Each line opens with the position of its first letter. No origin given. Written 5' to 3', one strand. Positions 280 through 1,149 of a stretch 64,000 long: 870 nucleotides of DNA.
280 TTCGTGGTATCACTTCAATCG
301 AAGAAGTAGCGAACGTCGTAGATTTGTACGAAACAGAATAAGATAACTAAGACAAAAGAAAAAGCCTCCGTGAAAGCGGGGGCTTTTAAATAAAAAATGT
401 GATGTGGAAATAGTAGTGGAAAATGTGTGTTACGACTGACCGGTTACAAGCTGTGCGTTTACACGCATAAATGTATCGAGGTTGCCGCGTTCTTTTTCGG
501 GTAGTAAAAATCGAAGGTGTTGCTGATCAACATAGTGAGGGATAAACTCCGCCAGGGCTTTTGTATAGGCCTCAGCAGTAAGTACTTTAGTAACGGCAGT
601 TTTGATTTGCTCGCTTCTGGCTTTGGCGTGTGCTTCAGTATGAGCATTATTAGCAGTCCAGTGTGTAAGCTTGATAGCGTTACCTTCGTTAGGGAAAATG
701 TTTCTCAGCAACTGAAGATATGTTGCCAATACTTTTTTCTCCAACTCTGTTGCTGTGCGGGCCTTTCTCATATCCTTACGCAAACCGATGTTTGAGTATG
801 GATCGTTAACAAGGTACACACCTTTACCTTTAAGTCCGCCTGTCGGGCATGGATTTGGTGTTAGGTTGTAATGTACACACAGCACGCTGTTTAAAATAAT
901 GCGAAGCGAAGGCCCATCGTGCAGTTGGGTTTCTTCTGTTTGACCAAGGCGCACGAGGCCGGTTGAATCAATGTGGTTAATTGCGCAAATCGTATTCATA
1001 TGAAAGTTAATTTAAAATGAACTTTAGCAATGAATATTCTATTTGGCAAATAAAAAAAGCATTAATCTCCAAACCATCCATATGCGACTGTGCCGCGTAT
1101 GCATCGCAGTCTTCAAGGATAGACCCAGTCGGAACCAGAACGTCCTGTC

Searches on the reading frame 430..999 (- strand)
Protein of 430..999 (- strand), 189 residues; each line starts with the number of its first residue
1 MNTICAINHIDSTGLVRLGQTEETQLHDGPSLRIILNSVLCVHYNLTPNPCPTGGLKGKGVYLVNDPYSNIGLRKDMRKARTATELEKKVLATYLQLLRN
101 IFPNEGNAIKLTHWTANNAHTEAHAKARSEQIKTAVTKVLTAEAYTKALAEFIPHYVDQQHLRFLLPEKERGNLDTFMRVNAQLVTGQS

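Call 88: search_protein_families(library=pfam, alignment_id=A8, max_evalue=0.00001)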
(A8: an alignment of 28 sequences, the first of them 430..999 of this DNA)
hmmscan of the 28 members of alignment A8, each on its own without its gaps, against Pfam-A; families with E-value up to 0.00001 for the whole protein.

A. member 1, window:430-999:- (189 aa): 0 families

B. families by the number of members that match (of 28 scanned): 31 families (the first 25 are shown)
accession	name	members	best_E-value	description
PF05496.18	RuvB_N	1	7e-71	Holliday junction DNA helicase RuvB P-loop domain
PF02096.25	60KD_IMP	1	1.9e-47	60Kd inner membrane protein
PF03741.22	TerC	1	4.6e-42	Integral membrane protein TerC family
PF00589.27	Phage_integrase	1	2.9e-38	Phage integrase family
PF02075.23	RuvC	1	1.6e-36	Crossover junction endodeoxyribonuclease RuvC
PF01936.24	NYN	1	7.9e-34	NYN domain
PF03372.29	Exo_endo_phos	1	3.7e-30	Endonuclease/Exonuclease/phosphatase family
PF05491.19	RuvB_C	1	4.3e-27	RuvB C-terminal winged helix domain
PF01709.26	Transcrip_reg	1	2.1e-25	TACO1/YebC second and third domain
PF02768.20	DNA_pol3_beta_3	1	2.6e-22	DNA polymerase III beta subunit, C-terminal domain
PF17864.7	AAA_lid_4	1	4.3e-22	RuvB AAA lid domain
PF00712.24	DNA_pol3_beta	1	9.2e-22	DNA polymerase III beta subunit, N-terminal domain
PF08241.18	Methyltransf_11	1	1.4e-21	Methyltransferase domain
PF02767.21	DNA_pol3_beta_2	1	1.9e-21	DNA polymerase III beta subunit, central domain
PF13649.12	Methyltransf_25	1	2.4e-20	Methyltransferase domain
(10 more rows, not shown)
